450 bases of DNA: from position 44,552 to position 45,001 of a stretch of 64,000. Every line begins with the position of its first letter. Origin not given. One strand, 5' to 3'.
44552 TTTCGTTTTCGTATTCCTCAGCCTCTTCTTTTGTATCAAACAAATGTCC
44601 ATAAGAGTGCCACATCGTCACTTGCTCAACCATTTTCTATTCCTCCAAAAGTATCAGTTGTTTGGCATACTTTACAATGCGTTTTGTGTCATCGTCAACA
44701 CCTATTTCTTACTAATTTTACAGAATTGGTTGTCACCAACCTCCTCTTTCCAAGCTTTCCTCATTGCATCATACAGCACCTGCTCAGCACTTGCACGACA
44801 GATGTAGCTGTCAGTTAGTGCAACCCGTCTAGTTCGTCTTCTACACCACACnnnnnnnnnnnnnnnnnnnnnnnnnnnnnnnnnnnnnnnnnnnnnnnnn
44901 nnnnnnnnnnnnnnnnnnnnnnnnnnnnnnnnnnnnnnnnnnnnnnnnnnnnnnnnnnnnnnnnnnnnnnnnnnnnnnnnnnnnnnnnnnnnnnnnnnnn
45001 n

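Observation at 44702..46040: A roughly 575-nt ORF-free, hairpin-dense, purine-rich leader lies upstream of a GIY-YIG nuclease gene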

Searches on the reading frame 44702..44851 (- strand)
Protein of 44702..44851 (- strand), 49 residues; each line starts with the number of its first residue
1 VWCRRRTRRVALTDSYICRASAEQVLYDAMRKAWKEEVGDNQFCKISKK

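Call 10: search_protein_families(library=pfam, proteins=[window:44702-44851:-], max_evalue=0.1)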
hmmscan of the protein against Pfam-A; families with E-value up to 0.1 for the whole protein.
window:44702-44851:- (49 aa): 0 families

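Call 11: search_protein_families(library=phrogs, proteins=[window:44702-44851:-], max_evalue=0.1)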
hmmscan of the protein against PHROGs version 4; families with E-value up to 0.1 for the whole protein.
window:44702-44851:- (49 aa): 1 family
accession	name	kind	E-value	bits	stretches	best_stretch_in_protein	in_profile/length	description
phrog_4756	-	unknown function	4.9e-05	23.6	1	14-48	404-438/440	-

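Call 12: search_dna_similar(query=window:44702-44851:-, collection=phages, mode=protein, max_evalue=10)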
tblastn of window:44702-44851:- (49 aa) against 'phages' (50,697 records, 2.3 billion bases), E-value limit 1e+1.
Records with a match: 43; places in all: 45; records where one place covers at least 80% of the query: 2.
Best place of each record, by identity: 60-80% 10; <60% 33.
By first word of the organism name: Pectobacterium 11; Vibrio 9; Aeromonas 9; Escherichia 9; Microbacterium 2; Serratia 1; Enterococcus 1; Shewanella 1.
By host as written in the record: Escherichia coli 7; Aeromonas sp. 5; - 4; Pectobacterium sp. 4; Aeromonas hydrophila 2; Aeromonas hydrophila;Aeromonas hydrophilla 2; Microbacterium paraoxydans NRRL B-14843 2; Pectobacterium carotovorum (synonym: Erwinia carotovora) 2; and 13 more.
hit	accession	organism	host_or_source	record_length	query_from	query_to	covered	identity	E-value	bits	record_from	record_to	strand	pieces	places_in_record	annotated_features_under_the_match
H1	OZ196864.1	Vibrio phage 166E36-1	Seawater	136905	14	49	73%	50.0%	3e-4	41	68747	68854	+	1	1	hypothetical protein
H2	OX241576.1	Vibrio phage 193E37-1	Seawater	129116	14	49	73%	47.2%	6e-3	37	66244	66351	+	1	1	hypothetical protein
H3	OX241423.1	Vibrio phage 249E41-1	Seawater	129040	14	49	73%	47.2%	7e-3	37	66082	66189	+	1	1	hypothetical protein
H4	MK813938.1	Aeromonas phage 2L372X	Aeromonas hydrophila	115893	14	49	73%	47.2%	2e-2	36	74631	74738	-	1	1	2L372X_127: hypothetical protein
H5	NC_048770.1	Aeromonas phage 2L372X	Aeromonas hydrophila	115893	14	49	73%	47.2%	2e-2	36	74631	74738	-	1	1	2L372X_127: hypothetical protein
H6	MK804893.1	Aeromonas phage 2L372D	Aeromonas hydrophila;Aeromonas ...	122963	14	49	73%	47.2%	2e-2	36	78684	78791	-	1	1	hypothetical protein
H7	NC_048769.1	Aeromonas phage 2L372D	Aeromonas hydrophila;Aeromonas ...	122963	14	49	73%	47.2%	2e-2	36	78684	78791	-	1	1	hypothetical protein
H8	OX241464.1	Vibrio phage 277E43-1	Seawater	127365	14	49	73%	47.2%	3e-2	35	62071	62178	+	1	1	hypothetical protein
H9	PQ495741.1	Aeromonas phage PhAER-4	Aeromonas sp.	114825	14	49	73%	47.2%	5e-2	35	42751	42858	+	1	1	hypothetical protein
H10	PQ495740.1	Aeromonas phage PhAER-3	Aeromonas sp.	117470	14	49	73%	47.2%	5e-2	35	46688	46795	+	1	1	hypothetical protein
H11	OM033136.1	Aeromonas phage phiA047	Aeromonas sp.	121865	14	49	73%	44.4%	1e-1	34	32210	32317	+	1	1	hypothetical protein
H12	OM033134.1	Aeromonas phage phiA009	Aeromonas sp.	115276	14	49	73%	44.4%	2e-1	33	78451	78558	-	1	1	hypothetical protein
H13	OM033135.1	Aeromonas phage phiA019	Aeromonas sp.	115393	14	49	73%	44.4%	2e-1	33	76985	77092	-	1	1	hypothetical protein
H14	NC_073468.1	Microbacterium phage Pumpernickel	Microbacterium paraoxydans NRRL B-14843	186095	4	39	73%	41.7%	1e+0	31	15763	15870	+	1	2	41: hypothetical protein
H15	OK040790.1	Microbacterium phage Pumpernickel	Microbacterium paraoxydans NRRL B-14843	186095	4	39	73%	41.7%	1e+0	31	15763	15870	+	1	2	41: hypothetical protein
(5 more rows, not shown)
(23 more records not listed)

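Call 14: get_annotated_region(hit=H1, flank=5000)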
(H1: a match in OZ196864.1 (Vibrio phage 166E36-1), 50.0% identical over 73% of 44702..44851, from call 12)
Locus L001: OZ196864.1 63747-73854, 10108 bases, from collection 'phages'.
description: Vibrio phage 166E36-1 genome assembly, chromosome: VP166E36-1_1.
organism: Vibrio phage 166E36-1 (NCBI taxid 3109717)
taxonomy: Viruses
host: -; source: Seawater; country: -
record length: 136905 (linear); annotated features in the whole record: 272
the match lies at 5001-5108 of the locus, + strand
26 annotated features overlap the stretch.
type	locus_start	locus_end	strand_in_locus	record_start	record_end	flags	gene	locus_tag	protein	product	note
CDS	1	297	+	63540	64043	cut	-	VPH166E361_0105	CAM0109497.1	hypothetical protein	-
CDS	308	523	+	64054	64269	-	-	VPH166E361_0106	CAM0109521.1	hypothetical protein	-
CDS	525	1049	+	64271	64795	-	-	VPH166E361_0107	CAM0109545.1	hypothetical protein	-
CDS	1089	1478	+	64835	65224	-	-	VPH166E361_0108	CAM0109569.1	hypothetical protein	-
CDS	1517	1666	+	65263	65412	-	-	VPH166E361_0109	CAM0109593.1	hypothetical protein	-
CDS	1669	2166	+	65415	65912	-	-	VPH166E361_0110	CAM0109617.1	hypothetical protein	-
CDS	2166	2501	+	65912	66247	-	-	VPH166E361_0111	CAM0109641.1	hypothetical protein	-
CDS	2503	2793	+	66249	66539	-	-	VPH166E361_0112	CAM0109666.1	unknown function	-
CDS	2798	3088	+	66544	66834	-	-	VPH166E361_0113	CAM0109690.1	hypothetical protein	-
CDS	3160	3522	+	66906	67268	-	-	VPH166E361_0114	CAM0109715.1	hypothetical protein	-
CDS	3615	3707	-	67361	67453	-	-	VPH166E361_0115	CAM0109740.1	hypothetical protein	-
CDS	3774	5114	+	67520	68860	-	-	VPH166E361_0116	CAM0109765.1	hypothetical protein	-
CDS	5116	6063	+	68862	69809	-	-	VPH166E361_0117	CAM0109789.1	homing endonuclease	-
CDS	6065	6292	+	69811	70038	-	-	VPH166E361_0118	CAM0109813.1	hypothetical protein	-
CDS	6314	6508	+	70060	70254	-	-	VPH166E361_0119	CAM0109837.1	hypothetical protein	-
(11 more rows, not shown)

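Call 15: get_annotated_region(hit=H4, flank=5000)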
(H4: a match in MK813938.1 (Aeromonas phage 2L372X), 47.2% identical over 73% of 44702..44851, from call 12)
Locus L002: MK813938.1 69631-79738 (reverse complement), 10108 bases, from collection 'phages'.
description: Aeromonas phage 2L372X, complete genome.
organism: Aeromonas phage 2L372X (NCBI taxid 2588515)
taxonomy: Viruses; Duplodnaviria; Heunggongvirae; Uroviricota; Caudoviricetes; Plateaulakevirus; Plateaulakevirus pv2L372X
host: Aeromonas hydrophila; source: lake water; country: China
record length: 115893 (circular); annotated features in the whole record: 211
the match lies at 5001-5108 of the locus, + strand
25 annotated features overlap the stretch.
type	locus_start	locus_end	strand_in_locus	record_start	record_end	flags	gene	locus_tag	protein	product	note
CDS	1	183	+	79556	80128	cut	2L372X_137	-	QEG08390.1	hypothetical protein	-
CDS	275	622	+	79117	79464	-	2L372X_136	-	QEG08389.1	hypothetical protein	-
CDS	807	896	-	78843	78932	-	2L372X_135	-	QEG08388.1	hypothetical protein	-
CDS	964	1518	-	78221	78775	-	2L372X_134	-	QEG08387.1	hypothetical protein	-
CDS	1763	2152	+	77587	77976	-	2L372X_133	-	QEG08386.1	hypothetical protein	-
CDS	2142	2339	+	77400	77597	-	2L372X_132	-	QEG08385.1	hypothetical protein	hypothetical protein [Pseudomonas phage phiPsa374]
CDS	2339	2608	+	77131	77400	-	2L372X_131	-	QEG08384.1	hypothetical protein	-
CDS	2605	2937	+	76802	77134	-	2L372X_130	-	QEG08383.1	hypothetical protein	hypothetical protein, partial [Bradyrhizobium sp. JGI 0001019-J21]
CDS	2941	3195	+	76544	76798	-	2L372X_129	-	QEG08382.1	hypothetical protein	-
CDS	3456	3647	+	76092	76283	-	2L372X_128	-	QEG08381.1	hypothetical protein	-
CDS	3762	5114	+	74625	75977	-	2L372X_127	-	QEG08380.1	hypothetical protein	-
CDS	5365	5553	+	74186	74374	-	2L372X_126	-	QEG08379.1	hypothetical protein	-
CDS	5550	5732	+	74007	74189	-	2L372X_125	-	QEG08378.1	hypothetical protein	-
CDS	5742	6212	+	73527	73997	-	2L372X_124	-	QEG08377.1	hypothetical protein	uncharacterized protein [Tannerella sp. CAG:118]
CDS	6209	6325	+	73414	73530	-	2L372X_123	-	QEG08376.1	hypothetical protein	-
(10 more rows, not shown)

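Call 60: search_protein_families(library=pfam, proteins=[L001:3774-5114:+], max_evalue=1)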
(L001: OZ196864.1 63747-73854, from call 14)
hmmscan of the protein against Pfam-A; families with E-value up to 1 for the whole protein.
L001:3774-5114:+ (446 aa): 2 families
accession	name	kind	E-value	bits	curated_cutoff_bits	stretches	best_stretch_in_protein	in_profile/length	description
PF17482.7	Phage_sheath_1C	-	0.03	14.8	26.9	1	75-117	24-66/104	Phage tail sheath C-terminal domain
PF08793.15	2C_adapt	-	0.37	11.5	22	0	86-101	6-21/35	2-cysteine adaptor domain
